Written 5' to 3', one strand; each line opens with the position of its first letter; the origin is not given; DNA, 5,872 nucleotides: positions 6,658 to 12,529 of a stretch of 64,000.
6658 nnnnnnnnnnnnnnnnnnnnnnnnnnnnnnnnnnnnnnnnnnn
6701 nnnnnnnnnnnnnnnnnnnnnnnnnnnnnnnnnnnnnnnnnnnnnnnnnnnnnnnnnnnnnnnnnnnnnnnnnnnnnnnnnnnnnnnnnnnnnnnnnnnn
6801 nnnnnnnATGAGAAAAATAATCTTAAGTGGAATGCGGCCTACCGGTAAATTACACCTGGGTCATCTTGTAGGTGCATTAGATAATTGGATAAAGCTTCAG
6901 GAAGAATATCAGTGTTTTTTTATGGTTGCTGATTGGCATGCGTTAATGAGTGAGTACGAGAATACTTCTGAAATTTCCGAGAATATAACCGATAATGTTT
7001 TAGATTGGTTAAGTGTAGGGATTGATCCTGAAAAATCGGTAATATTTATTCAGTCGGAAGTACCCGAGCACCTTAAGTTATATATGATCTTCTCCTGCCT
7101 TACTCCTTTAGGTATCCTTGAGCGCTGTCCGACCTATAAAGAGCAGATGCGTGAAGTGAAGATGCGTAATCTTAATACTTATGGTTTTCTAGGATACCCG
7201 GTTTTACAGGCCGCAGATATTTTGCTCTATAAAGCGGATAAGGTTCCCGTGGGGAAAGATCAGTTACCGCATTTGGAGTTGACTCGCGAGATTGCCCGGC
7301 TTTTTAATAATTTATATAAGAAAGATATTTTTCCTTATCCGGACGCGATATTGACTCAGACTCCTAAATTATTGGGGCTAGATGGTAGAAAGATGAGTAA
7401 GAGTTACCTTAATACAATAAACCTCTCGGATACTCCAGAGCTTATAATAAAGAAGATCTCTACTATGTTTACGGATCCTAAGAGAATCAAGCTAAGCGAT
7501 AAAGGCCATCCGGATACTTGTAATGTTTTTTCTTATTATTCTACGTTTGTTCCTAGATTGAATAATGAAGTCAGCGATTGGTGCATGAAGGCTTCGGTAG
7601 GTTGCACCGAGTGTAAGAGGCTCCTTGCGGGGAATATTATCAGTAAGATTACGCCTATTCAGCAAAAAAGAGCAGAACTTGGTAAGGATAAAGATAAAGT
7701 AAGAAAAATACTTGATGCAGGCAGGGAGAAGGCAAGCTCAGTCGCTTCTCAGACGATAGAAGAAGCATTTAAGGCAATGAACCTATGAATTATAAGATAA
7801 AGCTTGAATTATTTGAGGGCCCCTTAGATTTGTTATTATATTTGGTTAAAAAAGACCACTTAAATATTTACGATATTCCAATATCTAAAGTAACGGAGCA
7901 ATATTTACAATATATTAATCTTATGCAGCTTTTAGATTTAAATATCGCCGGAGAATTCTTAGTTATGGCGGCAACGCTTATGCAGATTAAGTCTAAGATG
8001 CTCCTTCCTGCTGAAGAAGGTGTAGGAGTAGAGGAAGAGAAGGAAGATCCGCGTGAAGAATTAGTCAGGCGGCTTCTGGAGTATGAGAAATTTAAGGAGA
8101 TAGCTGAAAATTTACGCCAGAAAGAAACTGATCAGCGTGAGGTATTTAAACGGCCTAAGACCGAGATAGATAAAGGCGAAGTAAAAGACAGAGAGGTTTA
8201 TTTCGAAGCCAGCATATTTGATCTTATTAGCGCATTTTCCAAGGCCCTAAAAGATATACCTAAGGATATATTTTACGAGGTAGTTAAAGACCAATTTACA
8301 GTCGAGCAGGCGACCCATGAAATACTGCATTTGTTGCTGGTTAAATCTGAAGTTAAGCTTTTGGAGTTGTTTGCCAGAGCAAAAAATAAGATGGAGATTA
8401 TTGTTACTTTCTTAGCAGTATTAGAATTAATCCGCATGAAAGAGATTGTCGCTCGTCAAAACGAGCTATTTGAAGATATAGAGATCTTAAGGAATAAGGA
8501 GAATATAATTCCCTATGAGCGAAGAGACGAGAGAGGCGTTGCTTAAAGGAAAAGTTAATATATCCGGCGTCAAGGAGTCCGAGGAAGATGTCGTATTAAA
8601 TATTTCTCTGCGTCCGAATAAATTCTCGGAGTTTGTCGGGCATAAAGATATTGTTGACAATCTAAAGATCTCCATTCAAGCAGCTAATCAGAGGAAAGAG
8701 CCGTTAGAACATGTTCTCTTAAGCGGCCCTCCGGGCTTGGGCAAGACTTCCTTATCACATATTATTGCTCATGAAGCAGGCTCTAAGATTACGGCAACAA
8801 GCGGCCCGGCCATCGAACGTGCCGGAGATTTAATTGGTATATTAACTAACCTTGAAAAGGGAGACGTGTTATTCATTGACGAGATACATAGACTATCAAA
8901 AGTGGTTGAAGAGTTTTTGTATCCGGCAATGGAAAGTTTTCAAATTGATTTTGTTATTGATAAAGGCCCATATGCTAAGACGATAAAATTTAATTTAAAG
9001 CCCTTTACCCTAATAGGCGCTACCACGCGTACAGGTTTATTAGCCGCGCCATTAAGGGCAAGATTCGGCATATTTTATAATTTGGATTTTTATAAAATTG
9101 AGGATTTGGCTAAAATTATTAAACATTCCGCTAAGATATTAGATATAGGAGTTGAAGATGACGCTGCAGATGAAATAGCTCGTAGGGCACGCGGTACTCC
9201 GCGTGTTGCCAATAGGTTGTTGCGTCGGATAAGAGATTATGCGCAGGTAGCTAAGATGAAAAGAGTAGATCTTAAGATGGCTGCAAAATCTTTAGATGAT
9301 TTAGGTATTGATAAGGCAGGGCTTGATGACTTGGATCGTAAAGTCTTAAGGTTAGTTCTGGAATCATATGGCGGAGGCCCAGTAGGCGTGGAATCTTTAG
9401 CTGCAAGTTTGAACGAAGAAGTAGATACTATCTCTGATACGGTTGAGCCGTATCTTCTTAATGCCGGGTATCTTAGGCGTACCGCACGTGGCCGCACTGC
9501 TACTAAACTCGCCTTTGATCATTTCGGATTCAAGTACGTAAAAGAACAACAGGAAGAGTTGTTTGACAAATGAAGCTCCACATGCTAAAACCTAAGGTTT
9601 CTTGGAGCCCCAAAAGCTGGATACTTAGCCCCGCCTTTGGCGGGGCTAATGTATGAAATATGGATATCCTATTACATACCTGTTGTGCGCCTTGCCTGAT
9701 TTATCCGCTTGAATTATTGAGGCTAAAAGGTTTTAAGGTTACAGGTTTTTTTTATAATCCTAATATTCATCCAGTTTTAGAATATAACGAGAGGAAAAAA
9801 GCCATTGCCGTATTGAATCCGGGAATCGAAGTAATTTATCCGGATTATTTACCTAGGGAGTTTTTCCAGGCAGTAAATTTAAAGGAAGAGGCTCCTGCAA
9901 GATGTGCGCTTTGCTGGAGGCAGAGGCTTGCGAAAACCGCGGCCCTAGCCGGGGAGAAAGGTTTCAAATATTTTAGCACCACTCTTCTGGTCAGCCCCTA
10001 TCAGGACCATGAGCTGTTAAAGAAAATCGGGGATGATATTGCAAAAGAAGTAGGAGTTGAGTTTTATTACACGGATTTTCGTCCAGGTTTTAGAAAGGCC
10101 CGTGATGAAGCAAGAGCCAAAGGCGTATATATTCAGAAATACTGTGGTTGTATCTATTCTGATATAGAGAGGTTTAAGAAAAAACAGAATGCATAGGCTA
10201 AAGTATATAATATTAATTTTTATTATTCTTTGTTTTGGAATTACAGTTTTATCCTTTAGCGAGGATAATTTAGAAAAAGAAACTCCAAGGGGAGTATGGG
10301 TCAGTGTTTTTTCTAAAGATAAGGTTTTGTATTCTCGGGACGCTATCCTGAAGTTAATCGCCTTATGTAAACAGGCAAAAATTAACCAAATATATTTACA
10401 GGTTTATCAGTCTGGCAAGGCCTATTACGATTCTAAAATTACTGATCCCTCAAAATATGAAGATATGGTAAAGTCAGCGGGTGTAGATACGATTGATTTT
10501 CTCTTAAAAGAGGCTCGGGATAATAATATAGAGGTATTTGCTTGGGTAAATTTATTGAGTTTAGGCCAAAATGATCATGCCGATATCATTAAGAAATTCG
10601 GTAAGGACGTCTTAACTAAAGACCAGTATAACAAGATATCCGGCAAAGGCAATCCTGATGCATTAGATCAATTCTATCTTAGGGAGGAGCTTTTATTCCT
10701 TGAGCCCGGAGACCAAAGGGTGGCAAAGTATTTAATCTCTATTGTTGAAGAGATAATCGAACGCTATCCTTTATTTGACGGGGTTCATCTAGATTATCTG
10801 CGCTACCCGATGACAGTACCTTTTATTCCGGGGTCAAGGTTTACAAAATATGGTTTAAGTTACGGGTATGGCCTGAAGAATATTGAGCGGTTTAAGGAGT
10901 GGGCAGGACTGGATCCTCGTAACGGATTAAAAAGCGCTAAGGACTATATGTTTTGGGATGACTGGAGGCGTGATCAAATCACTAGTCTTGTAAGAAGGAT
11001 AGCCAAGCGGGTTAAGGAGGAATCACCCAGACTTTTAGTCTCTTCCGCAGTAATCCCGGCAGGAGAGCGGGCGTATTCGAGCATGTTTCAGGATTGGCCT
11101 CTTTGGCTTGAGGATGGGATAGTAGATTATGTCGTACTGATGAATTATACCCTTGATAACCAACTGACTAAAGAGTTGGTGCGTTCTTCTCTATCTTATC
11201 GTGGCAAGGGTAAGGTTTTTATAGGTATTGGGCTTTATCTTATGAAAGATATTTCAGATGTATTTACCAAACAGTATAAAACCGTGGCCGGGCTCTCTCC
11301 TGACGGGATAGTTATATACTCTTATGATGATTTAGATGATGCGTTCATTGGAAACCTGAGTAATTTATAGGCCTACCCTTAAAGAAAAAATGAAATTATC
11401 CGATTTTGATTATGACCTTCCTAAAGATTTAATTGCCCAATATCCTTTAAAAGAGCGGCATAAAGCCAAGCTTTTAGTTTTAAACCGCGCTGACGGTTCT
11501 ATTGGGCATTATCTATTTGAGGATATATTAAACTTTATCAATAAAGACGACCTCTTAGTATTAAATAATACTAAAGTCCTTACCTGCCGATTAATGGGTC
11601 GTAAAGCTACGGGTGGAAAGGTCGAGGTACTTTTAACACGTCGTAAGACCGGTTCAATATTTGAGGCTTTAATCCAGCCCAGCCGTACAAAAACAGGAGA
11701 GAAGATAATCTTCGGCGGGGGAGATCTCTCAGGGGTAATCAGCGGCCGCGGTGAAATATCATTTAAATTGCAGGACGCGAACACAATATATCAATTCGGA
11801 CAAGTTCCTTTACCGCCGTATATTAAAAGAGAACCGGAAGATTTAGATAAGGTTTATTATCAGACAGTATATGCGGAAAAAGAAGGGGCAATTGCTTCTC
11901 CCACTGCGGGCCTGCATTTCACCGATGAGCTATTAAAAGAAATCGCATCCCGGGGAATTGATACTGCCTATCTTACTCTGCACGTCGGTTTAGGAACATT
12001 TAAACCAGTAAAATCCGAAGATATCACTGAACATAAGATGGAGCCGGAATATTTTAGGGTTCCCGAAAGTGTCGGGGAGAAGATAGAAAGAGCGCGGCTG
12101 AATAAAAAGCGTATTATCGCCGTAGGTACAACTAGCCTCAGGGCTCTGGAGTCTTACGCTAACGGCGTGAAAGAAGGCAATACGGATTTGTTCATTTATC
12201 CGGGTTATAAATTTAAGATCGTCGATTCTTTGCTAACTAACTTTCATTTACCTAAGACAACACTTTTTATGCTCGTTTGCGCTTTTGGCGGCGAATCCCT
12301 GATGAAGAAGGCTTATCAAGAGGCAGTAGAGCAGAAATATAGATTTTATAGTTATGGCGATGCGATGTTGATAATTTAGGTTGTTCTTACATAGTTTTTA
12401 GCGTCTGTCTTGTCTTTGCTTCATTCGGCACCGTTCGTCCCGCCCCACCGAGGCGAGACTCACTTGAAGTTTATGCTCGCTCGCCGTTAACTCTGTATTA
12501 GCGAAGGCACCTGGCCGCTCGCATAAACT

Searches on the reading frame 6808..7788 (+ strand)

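Call 10: search_protein_families(library=pfam, proteins=[window:6808-7788:+], max_evalue=0.00001)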
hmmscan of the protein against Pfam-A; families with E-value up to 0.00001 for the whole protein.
window:6808-7788:+ (326 aa): 1 family
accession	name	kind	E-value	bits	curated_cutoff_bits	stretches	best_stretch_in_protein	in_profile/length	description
PF00579.31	tRNA-synt_1b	-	4.9e-65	220.2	21.1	1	4-276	7-286/292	tRNA synthetases class I (W and Y)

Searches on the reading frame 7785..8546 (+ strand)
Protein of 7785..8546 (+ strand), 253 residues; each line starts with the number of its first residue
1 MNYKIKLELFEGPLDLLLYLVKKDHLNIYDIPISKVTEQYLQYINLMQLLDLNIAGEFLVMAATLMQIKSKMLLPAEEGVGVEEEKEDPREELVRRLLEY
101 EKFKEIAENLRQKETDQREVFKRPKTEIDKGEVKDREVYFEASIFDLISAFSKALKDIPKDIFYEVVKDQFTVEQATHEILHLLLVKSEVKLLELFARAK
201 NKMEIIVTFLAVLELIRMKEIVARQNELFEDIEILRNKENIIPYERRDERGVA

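Call 10: search_protein_families(library=pfam, proteins=[window:7785-8546:+], max_evalue=0.00001)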
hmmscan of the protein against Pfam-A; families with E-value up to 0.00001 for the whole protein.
window:7785-8546:+ (253 aa): 1 family
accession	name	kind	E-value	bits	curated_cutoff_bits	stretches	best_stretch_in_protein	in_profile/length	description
PF02616.19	SMC_ScpA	-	3.2e-43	148.8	24.6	1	20-234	1-229/232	Segregation and condensation protein ScpA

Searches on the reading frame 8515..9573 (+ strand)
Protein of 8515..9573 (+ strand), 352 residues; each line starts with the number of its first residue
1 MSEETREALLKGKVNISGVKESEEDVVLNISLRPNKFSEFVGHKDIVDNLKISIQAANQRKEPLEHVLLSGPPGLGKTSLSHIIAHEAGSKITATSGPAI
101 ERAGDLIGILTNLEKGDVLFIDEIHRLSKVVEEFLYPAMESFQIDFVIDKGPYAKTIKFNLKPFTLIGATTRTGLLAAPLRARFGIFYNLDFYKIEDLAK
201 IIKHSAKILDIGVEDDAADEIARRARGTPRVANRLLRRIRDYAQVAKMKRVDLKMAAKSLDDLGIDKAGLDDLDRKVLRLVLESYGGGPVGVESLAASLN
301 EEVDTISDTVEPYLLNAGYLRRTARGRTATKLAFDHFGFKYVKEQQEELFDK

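Call 10: search_protein_families(library=pfam, proteins=[window:8515-9573:+], max_evalue=0.00001)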
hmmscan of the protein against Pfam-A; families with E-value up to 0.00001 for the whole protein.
window:8515-9573:+ (352 aa): 5 families
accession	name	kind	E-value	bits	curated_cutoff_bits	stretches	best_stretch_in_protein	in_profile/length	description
PF05496.18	RuvB_N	-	2.1e-71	239.2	27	1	32-189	1-158/159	Holliday junction DNA helicase RuvB P-loop domain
PF17864.7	AAA_lid_4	-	4.3e-29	100.5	27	1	193-266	1-74/74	RuvB AAA lid domain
PF05491.19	RuvB_C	-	1.1e-22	80.2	24.7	1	268-337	2-71/72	RuvB C-terminal winged helix domain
PF00004.35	AAA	-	2.9e-19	70.2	21.2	1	67-190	1-129/131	ATPase family associated with various cellular activities (AAA)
PF07728.20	AAA_5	-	3.4e-07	30.8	22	0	66-184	1-139/139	AAA domain (dynein-related subfamily)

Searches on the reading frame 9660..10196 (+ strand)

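Call 10: search_protein_families(library=pfam, proteins=[window:9660-10196:+], max_evalue=0.00001)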
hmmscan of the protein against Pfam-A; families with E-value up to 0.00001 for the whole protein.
window:9660-10196:+ (178 aa): 1 family
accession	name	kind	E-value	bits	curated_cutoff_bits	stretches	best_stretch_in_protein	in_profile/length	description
PF02677.20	QueH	-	1.4e-57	195.1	23.5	1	3-168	1-173/175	Epoxyqueuosine reductase QueH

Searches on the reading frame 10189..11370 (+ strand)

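Call 10: search_protein_families(library=pfam, proteins=[window:10189-11370:+], max_evalue=0.00001)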
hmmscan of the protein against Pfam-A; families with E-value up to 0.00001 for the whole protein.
window:10189-11370:+ (393 aa): 2 families
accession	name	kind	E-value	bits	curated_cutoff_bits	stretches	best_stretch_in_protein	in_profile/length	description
PF02638.21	GHL10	-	5.3e-35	121.5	27.9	1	34-322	3-263/311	Glycosyl hydrolase-like 10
PF13200.12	DUF4015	-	2.2e-07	30.8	27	1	48-208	10-150/313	Putative glycosyl hydrolase domain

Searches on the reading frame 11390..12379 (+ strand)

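Call 36: search_protein_families(library=pfam, proteins=[window:11390-12379:+], max_evalue=0.0001)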
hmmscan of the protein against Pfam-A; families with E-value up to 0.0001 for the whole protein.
window:11390-12379:+ (329 aa): 1 family
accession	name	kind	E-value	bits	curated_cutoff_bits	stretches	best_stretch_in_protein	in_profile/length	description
PF02547.20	Queuosine_synth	-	3.6e-126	421.1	25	1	3-328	1-322/322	Queuosine biosynthesis protein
